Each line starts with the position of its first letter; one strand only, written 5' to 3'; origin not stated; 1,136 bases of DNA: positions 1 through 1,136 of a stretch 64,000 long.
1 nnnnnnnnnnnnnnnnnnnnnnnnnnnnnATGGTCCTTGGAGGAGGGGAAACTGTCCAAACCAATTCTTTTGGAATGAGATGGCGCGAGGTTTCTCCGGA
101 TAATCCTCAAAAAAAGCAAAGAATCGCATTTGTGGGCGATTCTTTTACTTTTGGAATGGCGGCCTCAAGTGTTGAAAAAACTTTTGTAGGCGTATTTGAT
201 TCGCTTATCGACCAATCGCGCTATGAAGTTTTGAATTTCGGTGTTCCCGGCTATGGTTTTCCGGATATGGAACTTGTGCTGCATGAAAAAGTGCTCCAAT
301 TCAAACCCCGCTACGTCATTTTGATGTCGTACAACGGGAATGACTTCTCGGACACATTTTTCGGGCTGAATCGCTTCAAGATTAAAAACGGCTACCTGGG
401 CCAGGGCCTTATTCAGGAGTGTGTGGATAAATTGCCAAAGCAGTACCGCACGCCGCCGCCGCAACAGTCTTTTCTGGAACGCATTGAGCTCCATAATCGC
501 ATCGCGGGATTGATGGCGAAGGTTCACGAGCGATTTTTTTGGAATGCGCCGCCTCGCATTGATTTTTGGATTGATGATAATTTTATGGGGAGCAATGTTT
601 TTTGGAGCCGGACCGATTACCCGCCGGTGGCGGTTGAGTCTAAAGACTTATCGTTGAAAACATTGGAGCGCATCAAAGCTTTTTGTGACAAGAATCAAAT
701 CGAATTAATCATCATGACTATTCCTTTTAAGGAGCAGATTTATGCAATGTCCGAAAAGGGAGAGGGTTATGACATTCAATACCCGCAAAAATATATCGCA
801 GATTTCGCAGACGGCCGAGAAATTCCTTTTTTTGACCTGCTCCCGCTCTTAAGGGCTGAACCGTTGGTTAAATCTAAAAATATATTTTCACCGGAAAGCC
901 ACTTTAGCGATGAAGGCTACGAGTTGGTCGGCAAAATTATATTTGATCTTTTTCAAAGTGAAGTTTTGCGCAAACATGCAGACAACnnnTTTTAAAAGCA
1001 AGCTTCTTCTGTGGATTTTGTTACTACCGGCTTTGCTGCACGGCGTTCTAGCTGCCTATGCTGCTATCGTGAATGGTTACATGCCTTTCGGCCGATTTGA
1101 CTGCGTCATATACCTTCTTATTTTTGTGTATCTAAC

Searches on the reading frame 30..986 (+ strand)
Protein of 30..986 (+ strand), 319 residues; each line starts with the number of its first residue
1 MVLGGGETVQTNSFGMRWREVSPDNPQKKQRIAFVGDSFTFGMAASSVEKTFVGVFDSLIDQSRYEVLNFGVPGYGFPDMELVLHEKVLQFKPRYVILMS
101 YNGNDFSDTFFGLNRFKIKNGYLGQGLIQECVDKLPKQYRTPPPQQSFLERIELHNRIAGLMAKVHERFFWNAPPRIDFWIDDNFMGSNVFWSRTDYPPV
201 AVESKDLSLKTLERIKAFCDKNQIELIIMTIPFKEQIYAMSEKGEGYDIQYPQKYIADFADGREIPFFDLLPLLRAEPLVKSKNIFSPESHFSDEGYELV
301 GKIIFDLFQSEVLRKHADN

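Call 26: search_protein_families(library=pfam, proteins=[window:30-986:+], max_evalue=0.00001)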
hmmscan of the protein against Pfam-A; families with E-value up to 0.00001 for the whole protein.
window:30-986:+ (319 aa): 1 family
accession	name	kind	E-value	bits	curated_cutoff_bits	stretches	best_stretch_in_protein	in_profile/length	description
PF13472.12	Lipase_GDSL_2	-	3e-10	41.3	32.9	1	34-299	1-178/178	GDSL-like Lipase/Acylhydrolase family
